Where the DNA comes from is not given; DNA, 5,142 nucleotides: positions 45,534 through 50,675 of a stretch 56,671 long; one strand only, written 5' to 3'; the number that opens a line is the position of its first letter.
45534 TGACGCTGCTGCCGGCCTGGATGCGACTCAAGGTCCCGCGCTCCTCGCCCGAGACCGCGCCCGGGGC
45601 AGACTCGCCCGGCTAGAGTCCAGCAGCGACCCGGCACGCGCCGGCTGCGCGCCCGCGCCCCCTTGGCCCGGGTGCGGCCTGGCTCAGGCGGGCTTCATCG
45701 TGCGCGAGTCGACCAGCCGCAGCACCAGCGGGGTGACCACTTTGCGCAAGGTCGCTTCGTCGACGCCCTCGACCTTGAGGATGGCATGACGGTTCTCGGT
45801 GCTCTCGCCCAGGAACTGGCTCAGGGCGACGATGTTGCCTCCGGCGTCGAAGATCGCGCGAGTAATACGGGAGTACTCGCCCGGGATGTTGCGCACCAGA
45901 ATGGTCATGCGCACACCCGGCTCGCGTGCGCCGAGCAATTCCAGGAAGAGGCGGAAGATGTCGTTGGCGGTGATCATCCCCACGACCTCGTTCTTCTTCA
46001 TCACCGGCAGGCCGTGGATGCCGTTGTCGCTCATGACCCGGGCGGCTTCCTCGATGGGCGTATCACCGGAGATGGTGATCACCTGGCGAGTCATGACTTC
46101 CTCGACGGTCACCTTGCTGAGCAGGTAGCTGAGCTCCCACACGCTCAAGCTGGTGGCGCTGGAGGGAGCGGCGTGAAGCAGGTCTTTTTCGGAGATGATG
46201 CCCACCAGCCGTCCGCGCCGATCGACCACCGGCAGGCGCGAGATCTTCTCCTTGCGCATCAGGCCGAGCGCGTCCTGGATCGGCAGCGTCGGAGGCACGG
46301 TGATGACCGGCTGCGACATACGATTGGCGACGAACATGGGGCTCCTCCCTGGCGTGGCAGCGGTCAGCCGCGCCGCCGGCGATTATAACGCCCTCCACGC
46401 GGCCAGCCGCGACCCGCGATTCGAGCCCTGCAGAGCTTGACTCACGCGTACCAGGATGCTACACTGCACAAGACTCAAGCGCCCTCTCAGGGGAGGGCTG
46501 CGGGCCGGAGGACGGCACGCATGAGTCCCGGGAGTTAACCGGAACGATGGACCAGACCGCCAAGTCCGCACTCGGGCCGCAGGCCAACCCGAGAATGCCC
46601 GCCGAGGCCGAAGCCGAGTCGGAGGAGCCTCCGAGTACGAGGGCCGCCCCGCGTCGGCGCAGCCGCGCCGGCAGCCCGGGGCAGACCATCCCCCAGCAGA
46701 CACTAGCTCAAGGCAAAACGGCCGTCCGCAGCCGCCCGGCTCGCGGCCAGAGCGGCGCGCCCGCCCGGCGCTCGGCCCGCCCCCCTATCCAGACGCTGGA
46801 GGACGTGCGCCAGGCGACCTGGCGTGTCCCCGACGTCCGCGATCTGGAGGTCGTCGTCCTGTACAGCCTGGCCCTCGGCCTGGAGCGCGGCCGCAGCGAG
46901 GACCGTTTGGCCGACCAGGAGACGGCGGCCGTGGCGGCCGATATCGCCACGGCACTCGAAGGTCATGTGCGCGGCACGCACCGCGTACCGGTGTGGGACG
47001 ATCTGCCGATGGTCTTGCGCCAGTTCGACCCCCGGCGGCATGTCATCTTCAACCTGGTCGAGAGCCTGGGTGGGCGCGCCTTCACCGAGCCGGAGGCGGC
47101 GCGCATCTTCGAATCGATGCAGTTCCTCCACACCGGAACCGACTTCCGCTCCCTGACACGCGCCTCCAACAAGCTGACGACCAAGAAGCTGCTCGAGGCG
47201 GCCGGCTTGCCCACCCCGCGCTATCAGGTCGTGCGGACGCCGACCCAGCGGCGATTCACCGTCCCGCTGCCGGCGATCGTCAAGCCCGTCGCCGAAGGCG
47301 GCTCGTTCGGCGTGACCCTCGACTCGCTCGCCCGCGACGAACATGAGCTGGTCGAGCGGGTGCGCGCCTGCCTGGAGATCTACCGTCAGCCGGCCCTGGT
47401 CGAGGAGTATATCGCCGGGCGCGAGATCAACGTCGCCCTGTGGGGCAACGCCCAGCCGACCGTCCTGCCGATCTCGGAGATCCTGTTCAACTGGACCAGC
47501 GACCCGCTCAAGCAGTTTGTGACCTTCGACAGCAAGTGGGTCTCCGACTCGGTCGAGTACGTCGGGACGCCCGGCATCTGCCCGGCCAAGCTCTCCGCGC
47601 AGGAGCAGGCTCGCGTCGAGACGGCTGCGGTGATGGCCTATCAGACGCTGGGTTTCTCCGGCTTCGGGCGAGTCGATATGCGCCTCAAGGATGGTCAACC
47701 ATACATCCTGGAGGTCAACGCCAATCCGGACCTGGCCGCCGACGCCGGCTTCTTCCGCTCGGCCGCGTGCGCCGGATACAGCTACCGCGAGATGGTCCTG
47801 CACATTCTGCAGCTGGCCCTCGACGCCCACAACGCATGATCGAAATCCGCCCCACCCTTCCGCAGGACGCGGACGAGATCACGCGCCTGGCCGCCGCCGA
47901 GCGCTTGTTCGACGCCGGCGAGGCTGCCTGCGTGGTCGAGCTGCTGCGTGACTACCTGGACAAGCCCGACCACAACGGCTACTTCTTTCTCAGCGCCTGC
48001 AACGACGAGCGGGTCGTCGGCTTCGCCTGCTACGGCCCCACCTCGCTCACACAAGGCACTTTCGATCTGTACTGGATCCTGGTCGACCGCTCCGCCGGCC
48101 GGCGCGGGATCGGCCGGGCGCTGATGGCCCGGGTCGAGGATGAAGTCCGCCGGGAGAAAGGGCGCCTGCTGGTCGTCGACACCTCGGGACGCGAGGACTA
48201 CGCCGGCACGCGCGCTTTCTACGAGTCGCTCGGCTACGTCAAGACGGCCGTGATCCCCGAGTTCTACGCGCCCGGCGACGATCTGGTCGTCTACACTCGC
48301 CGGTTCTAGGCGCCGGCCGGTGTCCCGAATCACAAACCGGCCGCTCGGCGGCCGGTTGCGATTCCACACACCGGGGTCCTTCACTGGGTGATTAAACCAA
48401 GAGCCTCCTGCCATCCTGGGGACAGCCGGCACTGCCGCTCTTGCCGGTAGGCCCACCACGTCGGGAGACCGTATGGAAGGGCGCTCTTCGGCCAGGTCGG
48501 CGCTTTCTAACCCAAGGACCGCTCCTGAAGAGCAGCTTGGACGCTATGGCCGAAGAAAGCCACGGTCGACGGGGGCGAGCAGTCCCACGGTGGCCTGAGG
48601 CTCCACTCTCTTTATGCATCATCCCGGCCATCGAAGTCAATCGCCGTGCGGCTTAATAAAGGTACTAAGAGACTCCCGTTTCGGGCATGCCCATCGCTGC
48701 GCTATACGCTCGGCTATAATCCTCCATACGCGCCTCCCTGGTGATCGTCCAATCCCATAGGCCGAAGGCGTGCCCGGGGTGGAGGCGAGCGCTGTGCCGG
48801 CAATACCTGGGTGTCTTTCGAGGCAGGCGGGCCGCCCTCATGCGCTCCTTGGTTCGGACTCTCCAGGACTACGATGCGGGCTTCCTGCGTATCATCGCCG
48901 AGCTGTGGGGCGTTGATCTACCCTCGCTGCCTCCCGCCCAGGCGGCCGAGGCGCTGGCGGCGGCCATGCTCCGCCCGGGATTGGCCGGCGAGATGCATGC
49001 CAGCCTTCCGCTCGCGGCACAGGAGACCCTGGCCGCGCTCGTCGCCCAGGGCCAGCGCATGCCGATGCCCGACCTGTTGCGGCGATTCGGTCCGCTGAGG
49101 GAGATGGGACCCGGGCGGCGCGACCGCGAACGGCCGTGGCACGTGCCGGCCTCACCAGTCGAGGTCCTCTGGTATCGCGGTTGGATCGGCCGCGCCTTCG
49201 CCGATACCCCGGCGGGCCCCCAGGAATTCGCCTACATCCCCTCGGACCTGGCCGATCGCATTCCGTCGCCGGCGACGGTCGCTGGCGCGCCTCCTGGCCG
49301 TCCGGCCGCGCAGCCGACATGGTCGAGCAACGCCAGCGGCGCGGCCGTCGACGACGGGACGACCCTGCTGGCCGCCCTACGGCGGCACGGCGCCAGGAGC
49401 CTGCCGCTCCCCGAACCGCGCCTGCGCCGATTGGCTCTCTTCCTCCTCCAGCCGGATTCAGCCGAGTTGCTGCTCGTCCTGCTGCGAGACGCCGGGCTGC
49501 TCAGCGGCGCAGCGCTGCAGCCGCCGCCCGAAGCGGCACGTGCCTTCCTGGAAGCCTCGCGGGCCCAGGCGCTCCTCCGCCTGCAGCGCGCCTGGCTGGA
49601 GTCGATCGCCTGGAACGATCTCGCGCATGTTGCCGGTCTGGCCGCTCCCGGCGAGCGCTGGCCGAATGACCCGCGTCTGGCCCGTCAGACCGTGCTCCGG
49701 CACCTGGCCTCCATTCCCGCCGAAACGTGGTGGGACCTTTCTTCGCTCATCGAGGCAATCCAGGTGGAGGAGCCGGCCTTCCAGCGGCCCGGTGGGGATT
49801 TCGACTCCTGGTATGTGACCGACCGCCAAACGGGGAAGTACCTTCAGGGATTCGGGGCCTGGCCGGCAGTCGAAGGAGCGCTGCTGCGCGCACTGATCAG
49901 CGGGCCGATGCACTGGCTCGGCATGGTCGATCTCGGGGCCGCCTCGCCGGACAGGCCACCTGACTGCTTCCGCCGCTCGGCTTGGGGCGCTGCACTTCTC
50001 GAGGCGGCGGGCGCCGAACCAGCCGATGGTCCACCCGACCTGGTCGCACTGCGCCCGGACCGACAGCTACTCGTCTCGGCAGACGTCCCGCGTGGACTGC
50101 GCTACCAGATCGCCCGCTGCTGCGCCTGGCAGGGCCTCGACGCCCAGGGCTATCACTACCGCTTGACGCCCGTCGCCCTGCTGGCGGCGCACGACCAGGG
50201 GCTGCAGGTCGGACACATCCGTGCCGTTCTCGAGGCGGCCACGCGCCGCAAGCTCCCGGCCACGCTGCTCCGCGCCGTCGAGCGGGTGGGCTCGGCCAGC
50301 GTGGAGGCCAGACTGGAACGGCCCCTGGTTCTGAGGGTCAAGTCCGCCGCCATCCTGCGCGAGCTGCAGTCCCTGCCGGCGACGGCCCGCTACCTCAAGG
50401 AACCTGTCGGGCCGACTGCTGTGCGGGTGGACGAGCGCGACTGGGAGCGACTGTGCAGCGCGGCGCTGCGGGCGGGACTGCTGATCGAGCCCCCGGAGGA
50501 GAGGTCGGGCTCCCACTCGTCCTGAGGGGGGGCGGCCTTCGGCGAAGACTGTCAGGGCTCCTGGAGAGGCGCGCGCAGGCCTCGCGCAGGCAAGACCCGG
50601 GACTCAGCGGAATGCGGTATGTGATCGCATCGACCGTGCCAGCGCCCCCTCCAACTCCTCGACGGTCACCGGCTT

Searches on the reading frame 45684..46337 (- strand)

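Call 35: search_protein_families(library=pfam, proteins=[window:45684-46337:-], max_evalue=0.00001)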
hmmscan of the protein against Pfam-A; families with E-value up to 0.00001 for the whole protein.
window:45684-46337:- (217 aa): 1 family
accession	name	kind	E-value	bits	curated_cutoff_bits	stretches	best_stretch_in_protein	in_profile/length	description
PF00571.33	CBS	-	1.8e-37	127.8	24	2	7-57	5-55/57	CBS domain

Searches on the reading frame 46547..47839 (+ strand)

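Call 35: search_protein_families(library=pfam, proteins=[window:46547-47839:+], max_evalue=0.00001)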
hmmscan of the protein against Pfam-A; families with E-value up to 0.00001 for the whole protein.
window:46547-47839:+ (430 aa): 2 families
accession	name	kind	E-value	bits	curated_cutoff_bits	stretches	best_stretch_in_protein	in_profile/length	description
PF07478.18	Dala_Dala_lig_C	-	3.8e-29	102.1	24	1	215-422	1-204/204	D-ala D-ala ligase C-terminus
PF02655.19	ATP-grasp_3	-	1.7e-14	54.6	23.2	1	206-392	1-155/160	ATP-grasp domain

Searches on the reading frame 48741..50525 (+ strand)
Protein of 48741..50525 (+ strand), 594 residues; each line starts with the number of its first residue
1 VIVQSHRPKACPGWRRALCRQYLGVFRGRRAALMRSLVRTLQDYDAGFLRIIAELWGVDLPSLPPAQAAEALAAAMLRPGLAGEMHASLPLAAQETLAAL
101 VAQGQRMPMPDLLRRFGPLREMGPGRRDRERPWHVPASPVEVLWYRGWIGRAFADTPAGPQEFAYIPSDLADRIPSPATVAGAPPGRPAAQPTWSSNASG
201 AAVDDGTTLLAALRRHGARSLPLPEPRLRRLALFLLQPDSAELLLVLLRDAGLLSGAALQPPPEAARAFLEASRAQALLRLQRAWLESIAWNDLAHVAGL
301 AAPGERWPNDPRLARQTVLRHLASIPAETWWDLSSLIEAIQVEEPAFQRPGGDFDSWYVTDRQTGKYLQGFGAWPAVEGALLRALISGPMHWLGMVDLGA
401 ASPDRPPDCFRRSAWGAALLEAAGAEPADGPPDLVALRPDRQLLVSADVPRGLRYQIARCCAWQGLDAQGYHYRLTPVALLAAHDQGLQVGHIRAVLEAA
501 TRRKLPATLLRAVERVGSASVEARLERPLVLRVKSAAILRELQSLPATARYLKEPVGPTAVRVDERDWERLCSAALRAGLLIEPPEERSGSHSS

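Call 35: search_protein_families(library=pfam, proteins=[window:48741-50525:+], max_evalue=0.00001)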
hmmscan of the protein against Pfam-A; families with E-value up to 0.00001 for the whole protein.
window:48741-50525:+ (594 aa): 1 family
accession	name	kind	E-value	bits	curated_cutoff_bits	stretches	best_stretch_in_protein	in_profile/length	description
PF13625.11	Helicase_C_3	-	2.6e-08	34.3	34.2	1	437-551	3-119/125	Helicase conserved C-terminal domain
